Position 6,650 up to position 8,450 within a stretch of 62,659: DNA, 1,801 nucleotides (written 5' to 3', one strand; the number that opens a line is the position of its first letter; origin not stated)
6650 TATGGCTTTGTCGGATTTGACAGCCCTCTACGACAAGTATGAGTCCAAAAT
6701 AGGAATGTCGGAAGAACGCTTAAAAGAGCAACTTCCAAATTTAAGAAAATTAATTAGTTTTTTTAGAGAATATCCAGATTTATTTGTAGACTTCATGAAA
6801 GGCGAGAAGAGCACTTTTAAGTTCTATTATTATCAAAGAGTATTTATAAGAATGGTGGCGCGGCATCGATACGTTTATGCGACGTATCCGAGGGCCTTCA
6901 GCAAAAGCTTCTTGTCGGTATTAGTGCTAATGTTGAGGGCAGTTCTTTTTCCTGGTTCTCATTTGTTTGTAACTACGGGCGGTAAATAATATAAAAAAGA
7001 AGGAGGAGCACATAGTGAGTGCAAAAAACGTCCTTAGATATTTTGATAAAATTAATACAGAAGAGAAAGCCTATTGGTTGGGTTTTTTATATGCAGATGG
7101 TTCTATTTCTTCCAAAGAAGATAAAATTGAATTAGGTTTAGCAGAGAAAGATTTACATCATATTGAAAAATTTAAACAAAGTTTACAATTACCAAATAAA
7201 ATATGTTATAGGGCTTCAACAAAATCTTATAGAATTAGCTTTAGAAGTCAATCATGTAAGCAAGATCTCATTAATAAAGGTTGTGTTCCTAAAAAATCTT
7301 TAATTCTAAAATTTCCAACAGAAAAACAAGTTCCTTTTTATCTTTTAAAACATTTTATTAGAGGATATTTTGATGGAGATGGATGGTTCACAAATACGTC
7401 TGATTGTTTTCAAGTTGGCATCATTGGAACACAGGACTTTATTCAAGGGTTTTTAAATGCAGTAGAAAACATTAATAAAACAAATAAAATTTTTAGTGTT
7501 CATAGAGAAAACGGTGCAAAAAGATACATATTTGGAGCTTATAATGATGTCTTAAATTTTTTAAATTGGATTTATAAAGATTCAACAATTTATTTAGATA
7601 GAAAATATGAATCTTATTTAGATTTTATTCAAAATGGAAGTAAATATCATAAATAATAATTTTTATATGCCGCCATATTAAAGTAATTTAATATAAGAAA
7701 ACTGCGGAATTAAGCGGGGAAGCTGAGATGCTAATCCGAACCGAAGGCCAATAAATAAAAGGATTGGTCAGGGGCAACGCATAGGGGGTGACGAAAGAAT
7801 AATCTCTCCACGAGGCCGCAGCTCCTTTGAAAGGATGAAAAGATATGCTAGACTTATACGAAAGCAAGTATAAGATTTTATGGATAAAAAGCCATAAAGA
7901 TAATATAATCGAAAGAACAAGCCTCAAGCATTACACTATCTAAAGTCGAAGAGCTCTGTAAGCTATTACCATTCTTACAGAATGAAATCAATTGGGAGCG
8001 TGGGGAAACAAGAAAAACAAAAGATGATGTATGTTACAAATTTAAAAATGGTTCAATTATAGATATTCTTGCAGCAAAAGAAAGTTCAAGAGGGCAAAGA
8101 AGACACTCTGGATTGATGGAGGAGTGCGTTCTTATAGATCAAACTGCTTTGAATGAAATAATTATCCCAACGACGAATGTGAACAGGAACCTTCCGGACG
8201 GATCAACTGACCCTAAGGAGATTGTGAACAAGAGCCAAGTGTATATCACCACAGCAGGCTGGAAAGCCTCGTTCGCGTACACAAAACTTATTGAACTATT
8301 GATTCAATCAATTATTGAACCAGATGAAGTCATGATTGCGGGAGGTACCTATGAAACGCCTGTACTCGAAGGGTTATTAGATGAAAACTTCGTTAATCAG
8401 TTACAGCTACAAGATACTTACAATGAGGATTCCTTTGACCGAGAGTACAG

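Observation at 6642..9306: Large terminase gene split by a putative group I intron carrying a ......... homing endonuclease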

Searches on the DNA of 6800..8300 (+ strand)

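Call 3: search_rna_families(source=window, start=6800, end=8300, threshold=evalue, max_evalue=10, show_alignments=4)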
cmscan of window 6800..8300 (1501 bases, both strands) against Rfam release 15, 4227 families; matches with E-value up to 10: 5.
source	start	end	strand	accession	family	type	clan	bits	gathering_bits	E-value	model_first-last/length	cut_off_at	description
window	7827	7944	+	RF01590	plasmodium_snoR14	Gene; snRNA; snoRNA; CD-box;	-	24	90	2.9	1-127/127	no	small nucleolar RNA snoR14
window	7876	7906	+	RF01810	pntA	Gene; sRNA;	-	21.3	54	2.3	1-62/62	no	pntA sRNA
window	7195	7294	-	RF01199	snR58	Gene; snRNA; snoRNA; CD-box;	CL00077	17.8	70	9.1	1-97/97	no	Small nucleolar RNA snR58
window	7031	7084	-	RF01933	bxd_5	Gene; lncRNA;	-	14.9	50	1.3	1-57/57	no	Bithoraxoid conserved region 5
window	7854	8014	-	RF02188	ST7-OT4_2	Gene; lncRNA;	-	14.5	55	9.1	1-172/172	no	ST7 overlapping transcript 4 conserved region 2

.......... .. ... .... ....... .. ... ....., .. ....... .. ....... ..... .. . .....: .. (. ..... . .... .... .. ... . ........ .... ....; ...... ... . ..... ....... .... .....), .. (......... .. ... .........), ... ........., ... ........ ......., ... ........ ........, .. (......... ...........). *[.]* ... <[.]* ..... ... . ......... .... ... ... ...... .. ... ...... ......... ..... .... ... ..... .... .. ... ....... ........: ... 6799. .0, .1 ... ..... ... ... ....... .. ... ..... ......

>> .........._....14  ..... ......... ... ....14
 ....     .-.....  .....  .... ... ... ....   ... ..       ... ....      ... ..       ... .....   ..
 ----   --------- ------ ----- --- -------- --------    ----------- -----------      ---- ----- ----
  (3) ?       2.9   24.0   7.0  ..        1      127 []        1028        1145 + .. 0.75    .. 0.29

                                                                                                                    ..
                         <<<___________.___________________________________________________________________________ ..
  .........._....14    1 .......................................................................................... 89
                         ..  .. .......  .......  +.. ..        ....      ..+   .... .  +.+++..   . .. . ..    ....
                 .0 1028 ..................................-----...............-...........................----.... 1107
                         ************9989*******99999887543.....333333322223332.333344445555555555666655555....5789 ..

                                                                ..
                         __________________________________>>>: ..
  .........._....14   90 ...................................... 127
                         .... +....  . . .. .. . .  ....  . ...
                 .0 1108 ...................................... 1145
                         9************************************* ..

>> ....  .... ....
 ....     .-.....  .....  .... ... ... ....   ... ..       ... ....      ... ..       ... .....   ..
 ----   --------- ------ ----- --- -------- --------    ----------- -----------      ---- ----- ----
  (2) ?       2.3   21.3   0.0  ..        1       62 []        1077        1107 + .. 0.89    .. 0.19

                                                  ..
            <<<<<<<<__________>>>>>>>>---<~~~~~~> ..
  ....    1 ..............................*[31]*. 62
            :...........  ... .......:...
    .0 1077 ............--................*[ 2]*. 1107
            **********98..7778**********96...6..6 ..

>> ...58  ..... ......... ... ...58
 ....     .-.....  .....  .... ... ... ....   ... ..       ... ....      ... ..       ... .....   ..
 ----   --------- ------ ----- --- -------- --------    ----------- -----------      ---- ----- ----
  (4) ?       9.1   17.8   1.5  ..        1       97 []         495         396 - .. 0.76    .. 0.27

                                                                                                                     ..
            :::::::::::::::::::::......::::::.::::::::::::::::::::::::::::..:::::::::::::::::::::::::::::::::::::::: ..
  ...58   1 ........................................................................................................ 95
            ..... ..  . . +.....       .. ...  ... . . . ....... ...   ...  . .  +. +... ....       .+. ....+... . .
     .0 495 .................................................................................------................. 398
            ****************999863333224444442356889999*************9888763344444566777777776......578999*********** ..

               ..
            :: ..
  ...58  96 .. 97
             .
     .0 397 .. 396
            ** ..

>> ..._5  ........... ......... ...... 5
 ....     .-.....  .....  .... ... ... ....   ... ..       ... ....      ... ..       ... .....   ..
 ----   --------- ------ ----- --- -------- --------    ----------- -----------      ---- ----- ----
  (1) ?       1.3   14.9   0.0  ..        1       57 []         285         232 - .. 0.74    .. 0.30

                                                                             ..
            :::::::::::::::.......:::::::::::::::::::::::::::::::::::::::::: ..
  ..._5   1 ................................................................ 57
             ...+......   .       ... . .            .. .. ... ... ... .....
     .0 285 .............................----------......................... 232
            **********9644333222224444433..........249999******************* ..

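Call 17: search_dna_similar(query=window:7657-7925:+, collection=phages, mode=distant, max_evalue=10, max_rows=30)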
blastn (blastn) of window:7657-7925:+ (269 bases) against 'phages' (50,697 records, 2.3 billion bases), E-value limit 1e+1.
Records with a match: 38; places in all: 44; records where one place covers at least 80% of the query: 0.
Best place of each record, by identity: >=99% 2; 90-95% 6; 80-90% 10; 60-80% 20.
By first word of the organism name: Clostridium 6; Bacteriophage 4; Clostridioides 3; Lactococcus 3; Yersinia 2; bajarodcaudo 2; Bacillus 2; Streptococcus 2; Staphylococcus 2; uncultured 2; and 8 more.
By host as written in the record: - 9; Clostridium_AP sp000509125 DA266 4; Lactococcus lactis 3; Yersinia enterocolitica 2; Clostridium difficile 2; Mammaliicoccus sciuri C6854 2; Flavobacterium sp. BAL314 2; Vibrio parahaemolyticus 2; and 12 more.
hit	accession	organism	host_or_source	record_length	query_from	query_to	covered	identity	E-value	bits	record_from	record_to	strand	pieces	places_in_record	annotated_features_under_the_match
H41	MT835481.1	Bacteriophage sp.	human fecal samples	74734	61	247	70%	71.6%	6e-16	90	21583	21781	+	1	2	record has no annotation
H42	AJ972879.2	Yersinia phage phiR1-37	Yersinia enterocolitica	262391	20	198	67%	69.5%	2e-8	64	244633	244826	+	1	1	g328: CDS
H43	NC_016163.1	Yersinia phage phiR1-37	Yersinia enterocolitica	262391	20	198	67%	69.5%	2e-8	64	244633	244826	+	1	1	g328: endonuclease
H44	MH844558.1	Exiguobacterium phage vB_EauM-23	Exiguobacterium aurantiacum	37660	43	163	45%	78.7%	3e-19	100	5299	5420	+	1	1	none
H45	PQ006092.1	bajarodcaudo virus 1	Chaetodipus spinatus feces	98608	120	250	49%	70.8%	3e-6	57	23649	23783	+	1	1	hypothetical protein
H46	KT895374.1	Bacillus phage vB_BpuM-BpSp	Bacillus pumilus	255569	72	198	39%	82.4%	4e-5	103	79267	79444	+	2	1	none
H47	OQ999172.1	Listeria phage LIS04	Listeria innocua ATCC 51742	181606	51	160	41%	74.2%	6e-9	66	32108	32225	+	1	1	endonuclease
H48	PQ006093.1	bajarodcaudo virus 2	Neotoma bryanti feces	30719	143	253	41%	70.2%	7e-2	43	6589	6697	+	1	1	none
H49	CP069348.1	Clostridioides phage pCD1602_4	water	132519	142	247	39%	70.6%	9e-1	39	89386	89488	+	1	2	record has no annotation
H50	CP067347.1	Clostridioides phage ES-S-0107-01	Clostridioides sp. ES-S-0107-01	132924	142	247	39%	70.4%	9e-1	40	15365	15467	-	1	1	record has no annotation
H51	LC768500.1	Klebsiella phage phiKp_32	Klebsiella pneumoniae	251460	44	135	34%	73.9%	1e-5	55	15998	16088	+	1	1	none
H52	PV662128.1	Raoultella phage VB_ZK_P1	Raoultella ornithinolytica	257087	44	135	34%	73.9%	1e-5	55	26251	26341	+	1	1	none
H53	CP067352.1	Clostridioides phage ES-S-0173-01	Clostridioides sp. ES-S-0173-01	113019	171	253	31%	73.8%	6e-3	47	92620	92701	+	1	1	record has no annotation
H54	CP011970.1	Peptoclostridium phage phiCDIF1296T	Peptoclostridium difficile strain ...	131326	178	258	30%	74.4%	5e-4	51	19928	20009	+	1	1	none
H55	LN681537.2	Clostridium phage phiCD211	Clostridium difficile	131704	178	258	30%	74.4%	5e-4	51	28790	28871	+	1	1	none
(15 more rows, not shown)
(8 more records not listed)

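Call 18: get_annotated_region(hit=H41, flank=2500)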
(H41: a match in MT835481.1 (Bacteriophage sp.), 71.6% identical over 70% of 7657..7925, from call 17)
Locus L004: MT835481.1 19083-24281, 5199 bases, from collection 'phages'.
description: UNVERIFIED: Bacteriophage sp. clone scaffold_15 genomic sequence.
organism: Bacteriophage sp. (NCBI taxid 38018)
taxonomy: Viruses
host: -; source: human fecal samples; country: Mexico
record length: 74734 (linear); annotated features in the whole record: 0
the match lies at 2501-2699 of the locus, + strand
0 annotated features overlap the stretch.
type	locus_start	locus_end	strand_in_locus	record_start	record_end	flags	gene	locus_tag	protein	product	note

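Call 19: get_annotated_region(hit=H42, flank=2500)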
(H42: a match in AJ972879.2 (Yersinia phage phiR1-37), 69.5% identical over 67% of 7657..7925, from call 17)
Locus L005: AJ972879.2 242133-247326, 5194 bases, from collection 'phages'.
description: Yersinia phage phiR1-37 complete genome.
organism: Yersinia phage phiR1-37 (NCBI taxid 331278)
taxonomy: Viruses; Duplodnaviria; Heunggongvirae; Uroviricota; Caudoviricetes
host: Yersinia enterocolitica; source: -; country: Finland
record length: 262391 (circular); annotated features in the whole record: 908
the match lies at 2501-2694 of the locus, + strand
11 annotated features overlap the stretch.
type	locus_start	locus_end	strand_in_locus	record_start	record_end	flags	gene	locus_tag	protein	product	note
CDS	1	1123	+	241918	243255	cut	g326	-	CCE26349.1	-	phage structural protein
regulatory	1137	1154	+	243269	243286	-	-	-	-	terminator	Rho independent terminator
regulatory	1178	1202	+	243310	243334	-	-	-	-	promoter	-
regulatory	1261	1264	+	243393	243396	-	-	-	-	ribosome_binding_site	-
CDS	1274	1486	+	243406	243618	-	g327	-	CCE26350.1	DNA-gyrase IV A-subunit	-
regulatory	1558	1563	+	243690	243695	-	-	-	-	ribosome_binding_site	-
CDS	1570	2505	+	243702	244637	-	g328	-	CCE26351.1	-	-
regulatory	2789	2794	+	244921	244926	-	-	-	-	ribosome_binding_site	-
CDS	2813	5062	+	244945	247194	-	g329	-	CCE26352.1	DNA-gyrase A-subunit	-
regulatory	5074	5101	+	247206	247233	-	-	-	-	terminator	Rho independent terminator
regulatory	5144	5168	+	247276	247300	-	-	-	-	promoter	-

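Call 20: get_annotated_region(hit=H44, flank=2500)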
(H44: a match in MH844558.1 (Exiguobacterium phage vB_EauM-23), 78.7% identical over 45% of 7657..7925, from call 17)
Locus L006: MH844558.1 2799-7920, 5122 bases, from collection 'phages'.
description: Exiguobacterium phage vB_EauM-23, complete genome.
organism: Exiguobacterium phage vB_EauM-23 (NCBI taxid 2546569)
taxonomy: Viruses; Duplodnaviria; Heunggongvirae; Uroviricota; Caudoviricetes
host: Exiguobacterium aurantiacum; source: -; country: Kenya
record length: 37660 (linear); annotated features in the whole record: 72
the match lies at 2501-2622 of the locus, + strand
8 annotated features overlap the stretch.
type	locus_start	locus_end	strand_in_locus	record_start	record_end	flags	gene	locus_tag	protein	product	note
CDS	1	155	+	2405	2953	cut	-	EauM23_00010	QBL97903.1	dUTPase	putative homolog of hypothetical protein DI14_04820 [Exiguobacterium sp. AB2]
CDS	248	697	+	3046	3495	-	-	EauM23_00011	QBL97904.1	hypothetical protein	-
regulatory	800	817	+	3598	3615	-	-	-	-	terminator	putative transcriptional terminator, -11.00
CDS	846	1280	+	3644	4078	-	-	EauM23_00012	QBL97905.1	terminase small subunit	putative homolog of hypothetical protein JY98_03735 [Exiguobacterium mexicanum], ORF035 [Staphylococcus phage 37] and ...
CDS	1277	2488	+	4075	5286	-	-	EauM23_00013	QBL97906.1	terminase large subunit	putative homolog of terminase [Exiguobacterium sp. AB2] and ORF009 [Staphylococcus phage 37]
CDS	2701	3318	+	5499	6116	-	-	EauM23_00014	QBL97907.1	putative NHN endonuclease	putative homolog of HNH endonuclease family protein [[Clostridium] bifermentans] and HNH endonuclease [Clostridium ...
CDS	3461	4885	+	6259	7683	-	-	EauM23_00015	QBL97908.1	SPP1 family portal protein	putative homolog of hypothetical protein DI14_04800 [Exiguobacterium sp. AB2]and phage portal protein [Bacillus ...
CDS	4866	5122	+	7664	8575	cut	-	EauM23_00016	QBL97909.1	minor head structural protein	putative homolog of phage minor head structural component [Bacillus firmus DS1] and minor head protein [Deep-sea ...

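Call 21: get_annotated_region(hit=H46, flank=2500)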
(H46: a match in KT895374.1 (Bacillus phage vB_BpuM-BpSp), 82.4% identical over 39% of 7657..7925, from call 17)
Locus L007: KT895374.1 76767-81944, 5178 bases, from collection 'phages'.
description: Bacillus phage vB_BpuM-BpSp, complete genome.
organism: Bacillus phage vB_BpuM-BpSp (NCBI taxid 1739968)
taxonomy: Viruses; Duplodnaviria; Heunggongvirae; Uroviricota; Caudoviricetes; Takahashivirus
host: Bacillus pumilus; source: -; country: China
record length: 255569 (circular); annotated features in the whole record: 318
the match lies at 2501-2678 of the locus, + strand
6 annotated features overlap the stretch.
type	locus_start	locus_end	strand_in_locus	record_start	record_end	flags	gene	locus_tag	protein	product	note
CDS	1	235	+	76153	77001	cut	-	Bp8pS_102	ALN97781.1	hypothetical protein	gp102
CDS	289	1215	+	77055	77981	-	-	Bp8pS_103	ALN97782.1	hypothetical protein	gp103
CDS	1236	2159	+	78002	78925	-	-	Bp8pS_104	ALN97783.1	hypothetical protein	gp104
CDS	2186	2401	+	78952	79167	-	-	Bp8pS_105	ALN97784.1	hypothetical protein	gp105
CDS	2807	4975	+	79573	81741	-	-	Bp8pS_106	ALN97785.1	DNA gyrase subunit A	gp106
CDS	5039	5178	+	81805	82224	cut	-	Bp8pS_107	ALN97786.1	hypothetical protein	gp107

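Call 22: get_annotated_region(hit=H47, flank=2500)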
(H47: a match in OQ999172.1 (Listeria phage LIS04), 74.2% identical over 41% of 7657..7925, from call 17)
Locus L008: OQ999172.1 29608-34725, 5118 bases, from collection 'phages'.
description: Listeria phage LIS04, complete genome.
organism: Listeria phage LIS04 (NCBI taxid 3058626)
taxonomy: Viruses; Duplodnaviria; Heunggongvirae; Uroviricota; Caudoviricetes; Thornevirus; Thornevirus SP15
host: Listeria innocua ATCC 51742; source: paddy soil; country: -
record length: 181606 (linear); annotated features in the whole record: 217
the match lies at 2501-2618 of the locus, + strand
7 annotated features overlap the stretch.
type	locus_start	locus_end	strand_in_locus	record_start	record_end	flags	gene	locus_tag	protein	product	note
CDS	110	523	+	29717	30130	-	-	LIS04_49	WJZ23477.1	DUF3892 domain-containing protein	-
CDS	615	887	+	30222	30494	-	-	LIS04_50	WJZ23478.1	hypothetical protein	unknown function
CDS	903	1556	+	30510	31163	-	-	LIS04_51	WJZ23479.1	intein splicing region protein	-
CDS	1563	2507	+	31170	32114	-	-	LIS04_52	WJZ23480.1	endonuclease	-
CDS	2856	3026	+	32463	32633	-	-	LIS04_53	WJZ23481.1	hedgehog/intein (Hint) domain protein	-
CDS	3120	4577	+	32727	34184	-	-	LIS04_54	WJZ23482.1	putative terminase large subunit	-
CDS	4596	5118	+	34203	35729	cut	-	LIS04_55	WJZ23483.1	portal vertex protein of head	-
